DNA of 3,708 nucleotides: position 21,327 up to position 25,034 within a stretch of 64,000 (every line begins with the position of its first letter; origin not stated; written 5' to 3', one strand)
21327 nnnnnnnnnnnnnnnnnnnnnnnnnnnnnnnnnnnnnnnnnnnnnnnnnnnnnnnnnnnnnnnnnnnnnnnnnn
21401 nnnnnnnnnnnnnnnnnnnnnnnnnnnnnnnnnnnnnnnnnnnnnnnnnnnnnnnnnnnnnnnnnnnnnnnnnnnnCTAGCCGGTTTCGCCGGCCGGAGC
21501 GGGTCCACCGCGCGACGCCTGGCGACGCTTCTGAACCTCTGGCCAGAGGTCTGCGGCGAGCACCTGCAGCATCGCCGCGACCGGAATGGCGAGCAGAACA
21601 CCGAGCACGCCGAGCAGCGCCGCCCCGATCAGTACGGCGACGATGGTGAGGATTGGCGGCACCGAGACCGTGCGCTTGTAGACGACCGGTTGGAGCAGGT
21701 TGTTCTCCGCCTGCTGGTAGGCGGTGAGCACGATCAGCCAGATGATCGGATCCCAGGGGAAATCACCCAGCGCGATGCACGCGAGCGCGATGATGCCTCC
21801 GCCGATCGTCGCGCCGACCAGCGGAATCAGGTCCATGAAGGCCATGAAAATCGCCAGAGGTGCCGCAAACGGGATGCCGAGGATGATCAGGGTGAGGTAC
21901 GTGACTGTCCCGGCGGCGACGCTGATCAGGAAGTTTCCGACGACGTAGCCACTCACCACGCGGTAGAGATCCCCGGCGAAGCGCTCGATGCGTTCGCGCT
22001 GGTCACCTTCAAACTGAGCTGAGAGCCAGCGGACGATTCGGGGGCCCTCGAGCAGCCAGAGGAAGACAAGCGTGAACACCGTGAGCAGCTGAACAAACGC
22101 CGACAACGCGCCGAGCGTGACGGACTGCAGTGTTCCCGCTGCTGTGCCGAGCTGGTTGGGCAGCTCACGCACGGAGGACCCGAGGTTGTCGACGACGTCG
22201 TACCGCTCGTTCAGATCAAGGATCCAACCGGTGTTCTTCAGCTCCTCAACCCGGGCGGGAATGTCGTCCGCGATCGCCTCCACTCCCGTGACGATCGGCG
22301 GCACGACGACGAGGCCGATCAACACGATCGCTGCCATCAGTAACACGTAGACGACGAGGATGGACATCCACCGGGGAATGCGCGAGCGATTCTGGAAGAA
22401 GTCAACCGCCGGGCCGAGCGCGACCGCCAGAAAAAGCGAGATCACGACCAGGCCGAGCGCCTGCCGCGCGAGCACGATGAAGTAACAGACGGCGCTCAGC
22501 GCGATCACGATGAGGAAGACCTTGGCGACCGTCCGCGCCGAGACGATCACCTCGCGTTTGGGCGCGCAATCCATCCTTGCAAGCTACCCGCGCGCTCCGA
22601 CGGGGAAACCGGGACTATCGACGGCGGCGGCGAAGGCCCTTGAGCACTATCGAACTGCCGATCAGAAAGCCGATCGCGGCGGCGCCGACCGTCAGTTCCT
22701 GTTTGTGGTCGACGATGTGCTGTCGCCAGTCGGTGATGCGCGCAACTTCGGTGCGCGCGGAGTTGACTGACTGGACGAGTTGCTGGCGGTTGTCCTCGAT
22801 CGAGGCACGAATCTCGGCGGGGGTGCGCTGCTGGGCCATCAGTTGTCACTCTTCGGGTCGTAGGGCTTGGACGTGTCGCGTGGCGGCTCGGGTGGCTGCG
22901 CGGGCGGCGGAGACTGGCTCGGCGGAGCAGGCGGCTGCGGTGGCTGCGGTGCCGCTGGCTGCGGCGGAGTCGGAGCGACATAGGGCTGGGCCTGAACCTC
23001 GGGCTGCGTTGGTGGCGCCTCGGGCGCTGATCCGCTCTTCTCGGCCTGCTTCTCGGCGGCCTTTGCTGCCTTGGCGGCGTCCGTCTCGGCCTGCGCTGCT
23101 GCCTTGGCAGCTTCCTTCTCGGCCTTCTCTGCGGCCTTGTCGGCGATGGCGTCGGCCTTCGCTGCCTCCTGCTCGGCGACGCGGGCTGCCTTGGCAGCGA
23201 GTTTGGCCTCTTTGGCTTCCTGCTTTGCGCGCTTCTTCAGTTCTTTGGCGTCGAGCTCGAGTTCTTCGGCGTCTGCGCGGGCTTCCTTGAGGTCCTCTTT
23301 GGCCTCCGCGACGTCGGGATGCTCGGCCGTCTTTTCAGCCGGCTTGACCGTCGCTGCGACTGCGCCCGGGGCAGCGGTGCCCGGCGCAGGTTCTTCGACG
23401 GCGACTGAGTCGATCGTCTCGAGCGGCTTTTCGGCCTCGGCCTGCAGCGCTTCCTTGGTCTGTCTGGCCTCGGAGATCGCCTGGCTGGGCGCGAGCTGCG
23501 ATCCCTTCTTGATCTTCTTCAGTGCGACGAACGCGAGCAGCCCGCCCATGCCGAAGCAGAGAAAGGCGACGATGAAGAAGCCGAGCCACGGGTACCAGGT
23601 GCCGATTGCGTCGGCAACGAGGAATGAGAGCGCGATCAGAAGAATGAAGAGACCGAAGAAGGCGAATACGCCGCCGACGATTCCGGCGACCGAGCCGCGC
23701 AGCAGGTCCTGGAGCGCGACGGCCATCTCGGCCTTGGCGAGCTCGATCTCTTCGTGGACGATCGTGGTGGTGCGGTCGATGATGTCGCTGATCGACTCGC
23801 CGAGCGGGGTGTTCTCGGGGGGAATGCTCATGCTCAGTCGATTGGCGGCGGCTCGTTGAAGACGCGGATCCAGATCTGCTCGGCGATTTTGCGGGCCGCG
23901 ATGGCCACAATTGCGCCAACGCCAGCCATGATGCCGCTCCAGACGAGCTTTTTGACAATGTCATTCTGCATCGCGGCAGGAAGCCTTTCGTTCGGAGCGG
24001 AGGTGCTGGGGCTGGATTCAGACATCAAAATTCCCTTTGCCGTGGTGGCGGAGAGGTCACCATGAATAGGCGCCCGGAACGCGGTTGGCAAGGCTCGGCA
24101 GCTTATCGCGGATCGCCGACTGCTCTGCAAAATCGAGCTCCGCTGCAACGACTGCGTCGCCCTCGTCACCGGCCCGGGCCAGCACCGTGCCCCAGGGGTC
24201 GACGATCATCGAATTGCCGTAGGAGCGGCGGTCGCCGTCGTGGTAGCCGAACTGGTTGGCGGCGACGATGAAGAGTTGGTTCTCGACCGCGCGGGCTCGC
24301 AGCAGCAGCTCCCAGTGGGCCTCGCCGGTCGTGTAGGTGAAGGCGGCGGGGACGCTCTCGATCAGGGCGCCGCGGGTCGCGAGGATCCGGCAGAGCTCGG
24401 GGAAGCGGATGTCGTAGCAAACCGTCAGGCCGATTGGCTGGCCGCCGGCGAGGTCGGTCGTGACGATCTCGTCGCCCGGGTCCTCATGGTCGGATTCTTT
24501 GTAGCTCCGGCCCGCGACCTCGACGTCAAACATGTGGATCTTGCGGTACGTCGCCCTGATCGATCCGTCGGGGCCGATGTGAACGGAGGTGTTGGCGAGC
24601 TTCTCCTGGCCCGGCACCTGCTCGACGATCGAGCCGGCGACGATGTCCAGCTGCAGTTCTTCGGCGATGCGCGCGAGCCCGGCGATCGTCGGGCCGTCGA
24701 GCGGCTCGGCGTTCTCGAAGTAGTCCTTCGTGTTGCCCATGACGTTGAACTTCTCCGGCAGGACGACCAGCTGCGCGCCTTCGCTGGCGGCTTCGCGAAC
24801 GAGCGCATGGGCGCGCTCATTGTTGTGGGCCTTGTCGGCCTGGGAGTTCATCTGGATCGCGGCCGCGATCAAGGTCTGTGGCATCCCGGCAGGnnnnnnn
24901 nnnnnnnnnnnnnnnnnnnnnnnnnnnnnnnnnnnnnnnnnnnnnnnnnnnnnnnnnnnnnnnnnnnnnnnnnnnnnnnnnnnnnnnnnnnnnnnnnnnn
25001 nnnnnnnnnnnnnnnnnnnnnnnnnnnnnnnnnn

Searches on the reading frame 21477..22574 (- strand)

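Call 54: search_protein_families(library=pfam, proteins=[window:21477-22574:-], max_evalue=0.00001)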
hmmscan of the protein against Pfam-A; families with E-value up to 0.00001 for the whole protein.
window:21477-22574:- (365 aa): 1 family
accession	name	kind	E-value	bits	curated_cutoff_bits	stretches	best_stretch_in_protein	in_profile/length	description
PF01594.21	AI-2E_transport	-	5.8e-56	190.5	34.3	1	20-339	4-322/327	AI-2E family transporter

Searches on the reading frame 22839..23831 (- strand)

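Call 8: search_protein_families(library=pfam, proteins=[window:22839-23831:-])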
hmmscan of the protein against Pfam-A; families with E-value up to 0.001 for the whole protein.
window:22839-23831:- (330 aa): 1 family
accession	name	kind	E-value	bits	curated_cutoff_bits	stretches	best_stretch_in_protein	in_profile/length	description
PF07332.16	Phage_holin_3_6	-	6.6e-26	91.1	28.4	1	11-130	1-116/116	Putative Actinobacterial Holin-X, holin superfamily III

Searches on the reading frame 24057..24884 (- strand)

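Call 8: search_protein_families(library=pfam, proteins=[window:24057-24884:-])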
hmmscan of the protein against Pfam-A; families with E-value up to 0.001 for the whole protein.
window:24057-24884:- (275 aa): 1 family
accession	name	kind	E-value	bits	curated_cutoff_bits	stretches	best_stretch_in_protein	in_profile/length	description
PF00795.27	CN_hydrolase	-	5.5e-63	213.1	23.2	1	7-258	2-254/256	Carbon-nitrogen hydrolase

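Call 18: search_protein_families(library=ncbifam, proteins=[window:24057-24884:-], max_evalue=0.00001)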
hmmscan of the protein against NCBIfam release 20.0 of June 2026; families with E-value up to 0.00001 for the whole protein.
window:24057-24884:- (275 aa): 9 families
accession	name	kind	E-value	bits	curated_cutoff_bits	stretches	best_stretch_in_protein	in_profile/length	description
NF043013.1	DeGluthAmidYersProt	equivalog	2.3e-54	184.4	500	1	10-263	9-263/278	deaminated glutathione amidase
NF033621.1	de_GSH_amidase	exception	4.1e-46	157.4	355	1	8-268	3-253/260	deaminated glutathione amidase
TIGR03381.1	agmatine_aguB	equivalog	2e-35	122.5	410.25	1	7-273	3-276/279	N-carbamoylputrescine amidase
NF040852.1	nitrile_Arch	equivalog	3.8e-30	104.9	500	1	9-254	5-239/262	nitrilase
NF007757.0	PRK10438.1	equivalog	1.4e-21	76.9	249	1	35-266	33-248/256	amidohydrolase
NF009803.0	PRK13287.1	equivalog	8.4e-17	60.9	406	1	11-251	25-258/333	formamidase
TIGR00546.1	lnt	equivalog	5.9e-15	55.3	132.9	1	15-214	177-385/395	apolipoprotein N-acyltransferase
NF009802.0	PRK13286.1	equivalog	1e-13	51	427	1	33-259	48-267/345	aliphatic amidase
NF010588.0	PRK13981.1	equivalog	2.6e-13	49.2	479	1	8-255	8-249/546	NAD+ synthase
